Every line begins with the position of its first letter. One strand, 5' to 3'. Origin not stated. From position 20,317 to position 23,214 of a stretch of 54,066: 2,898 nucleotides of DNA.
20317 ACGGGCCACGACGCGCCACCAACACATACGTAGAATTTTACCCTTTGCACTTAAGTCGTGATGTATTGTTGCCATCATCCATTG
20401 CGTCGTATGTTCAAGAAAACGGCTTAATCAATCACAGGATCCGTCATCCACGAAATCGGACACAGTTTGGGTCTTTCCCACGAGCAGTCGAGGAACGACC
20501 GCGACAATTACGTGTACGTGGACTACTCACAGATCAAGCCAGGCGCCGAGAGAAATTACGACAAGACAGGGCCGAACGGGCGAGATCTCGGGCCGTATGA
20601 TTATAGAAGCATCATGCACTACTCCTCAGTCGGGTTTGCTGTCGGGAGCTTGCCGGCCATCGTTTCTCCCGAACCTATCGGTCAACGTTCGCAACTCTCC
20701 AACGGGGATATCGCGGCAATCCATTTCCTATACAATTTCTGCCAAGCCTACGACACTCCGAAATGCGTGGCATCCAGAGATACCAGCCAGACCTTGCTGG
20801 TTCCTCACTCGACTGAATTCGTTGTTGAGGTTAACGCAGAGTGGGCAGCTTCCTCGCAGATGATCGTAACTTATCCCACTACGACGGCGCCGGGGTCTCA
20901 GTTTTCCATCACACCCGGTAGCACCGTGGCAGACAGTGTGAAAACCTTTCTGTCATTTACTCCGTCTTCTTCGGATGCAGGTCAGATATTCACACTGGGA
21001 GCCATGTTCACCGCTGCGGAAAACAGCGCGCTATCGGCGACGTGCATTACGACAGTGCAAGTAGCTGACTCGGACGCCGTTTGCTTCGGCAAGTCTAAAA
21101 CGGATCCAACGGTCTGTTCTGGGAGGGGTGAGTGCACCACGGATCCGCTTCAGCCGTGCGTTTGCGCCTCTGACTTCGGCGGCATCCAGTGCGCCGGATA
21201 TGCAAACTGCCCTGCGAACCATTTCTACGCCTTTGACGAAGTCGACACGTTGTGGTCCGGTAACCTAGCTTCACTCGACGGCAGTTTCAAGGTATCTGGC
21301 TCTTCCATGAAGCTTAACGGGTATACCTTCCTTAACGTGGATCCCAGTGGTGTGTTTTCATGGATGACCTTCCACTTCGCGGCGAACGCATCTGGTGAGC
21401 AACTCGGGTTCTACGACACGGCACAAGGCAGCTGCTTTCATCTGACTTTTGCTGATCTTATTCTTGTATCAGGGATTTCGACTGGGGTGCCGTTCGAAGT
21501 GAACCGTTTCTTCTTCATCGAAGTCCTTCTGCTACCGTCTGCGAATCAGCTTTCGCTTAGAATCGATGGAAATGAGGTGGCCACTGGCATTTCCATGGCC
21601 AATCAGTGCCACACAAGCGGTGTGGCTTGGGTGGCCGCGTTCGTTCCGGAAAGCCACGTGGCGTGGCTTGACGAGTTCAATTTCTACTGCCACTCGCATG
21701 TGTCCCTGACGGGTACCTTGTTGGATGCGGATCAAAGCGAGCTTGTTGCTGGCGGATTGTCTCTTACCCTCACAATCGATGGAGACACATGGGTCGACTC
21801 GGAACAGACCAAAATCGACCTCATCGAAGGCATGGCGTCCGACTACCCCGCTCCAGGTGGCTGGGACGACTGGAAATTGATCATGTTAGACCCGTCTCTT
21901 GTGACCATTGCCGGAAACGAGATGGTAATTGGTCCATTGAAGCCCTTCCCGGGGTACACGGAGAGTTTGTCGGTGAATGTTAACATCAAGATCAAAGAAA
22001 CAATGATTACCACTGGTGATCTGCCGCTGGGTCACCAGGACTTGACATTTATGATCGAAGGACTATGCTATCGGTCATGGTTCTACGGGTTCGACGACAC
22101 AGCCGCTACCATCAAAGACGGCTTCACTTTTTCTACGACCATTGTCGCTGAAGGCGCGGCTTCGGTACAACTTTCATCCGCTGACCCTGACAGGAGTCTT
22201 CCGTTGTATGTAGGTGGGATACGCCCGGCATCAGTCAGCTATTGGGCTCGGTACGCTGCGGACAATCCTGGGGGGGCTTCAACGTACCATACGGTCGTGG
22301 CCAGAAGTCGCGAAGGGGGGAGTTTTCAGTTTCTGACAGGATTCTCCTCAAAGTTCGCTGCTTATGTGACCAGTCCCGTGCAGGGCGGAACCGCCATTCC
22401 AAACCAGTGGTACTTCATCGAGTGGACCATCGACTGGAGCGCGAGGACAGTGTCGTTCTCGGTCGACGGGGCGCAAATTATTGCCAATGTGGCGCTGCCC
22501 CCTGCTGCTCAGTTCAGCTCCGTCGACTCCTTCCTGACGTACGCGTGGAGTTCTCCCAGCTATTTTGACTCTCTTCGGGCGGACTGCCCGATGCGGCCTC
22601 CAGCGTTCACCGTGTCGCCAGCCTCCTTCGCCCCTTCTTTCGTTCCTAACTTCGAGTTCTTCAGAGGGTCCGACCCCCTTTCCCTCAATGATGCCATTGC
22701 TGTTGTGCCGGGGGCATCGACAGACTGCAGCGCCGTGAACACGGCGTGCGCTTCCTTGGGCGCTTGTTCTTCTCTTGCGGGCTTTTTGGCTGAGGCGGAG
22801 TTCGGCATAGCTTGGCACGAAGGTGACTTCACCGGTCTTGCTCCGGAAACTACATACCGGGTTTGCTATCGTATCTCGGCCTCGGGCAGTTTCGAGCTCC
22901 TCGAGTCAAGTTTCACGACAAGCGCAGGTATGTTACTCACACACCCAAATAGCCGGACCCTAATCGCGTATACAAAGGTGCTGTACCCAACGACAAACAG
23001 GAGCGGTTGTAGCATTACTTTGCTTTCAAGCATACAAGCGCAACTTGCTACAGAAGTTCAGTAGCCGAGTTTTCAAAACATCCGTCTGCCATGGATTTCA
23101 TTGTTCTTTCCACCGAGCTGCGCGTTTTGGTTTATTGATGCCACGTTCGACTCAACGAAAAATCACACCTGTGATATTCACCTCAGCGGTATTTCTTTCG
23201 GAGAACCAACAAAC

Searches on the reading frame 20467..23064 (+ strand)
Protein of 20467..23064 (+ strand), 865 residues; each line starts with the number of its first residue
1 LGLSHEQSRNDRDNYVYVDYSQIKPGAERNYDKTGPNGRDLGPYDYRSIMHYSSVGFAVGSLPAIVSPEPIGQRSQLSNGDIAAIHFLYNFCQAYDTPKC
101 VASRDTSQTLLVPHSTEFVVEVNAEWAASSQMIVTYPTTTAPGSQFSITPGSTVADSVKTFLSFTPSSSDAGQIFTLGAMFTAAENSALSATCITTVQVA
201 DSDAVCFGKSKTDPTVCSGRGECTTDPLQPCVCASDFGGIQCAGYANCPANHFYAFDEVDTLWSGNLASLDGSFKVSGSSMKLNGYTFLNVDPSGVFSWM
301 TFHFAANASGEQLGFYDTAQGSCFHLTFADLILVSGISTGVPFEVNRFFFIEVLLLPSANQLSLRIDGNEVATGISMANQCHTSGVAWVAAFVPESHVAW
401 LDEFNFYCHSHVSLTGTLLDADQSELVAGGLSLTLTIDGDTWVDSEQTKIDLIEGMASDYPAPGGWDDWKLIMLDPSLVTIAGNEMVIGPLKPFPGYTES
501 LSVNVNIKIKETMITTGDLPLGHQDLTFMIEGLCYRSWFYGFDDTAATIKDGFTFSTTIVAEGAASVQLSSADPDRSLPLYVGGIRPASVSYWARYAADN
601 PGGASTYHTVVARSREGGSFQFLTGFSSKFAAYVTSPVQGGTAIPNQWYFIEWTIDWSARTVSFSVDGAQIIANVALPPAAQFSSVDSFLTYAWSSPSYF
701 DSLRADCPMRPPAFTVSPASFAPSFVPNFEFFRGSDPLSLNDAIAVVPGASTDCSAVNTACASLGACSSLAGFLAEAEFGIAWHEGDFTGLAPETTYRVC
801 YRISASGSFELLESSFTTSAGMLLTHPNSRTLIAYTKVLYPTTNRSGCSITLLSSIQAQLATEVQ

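Call 7: search_protein_families(library=pfam, proteins=[window:20467-23064:+], max_evalue=0.01)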
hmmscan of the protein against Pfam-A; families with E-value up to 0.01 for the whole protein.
window:20467-23064:+ (865 aa): 1 family
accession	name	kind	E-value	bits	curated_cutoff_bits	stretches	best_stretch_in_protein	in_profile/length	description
PF01400.30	Astacin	-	1e-18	68.1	22.5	1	1-90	90-187/189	Astacin (Peptidase family M12A)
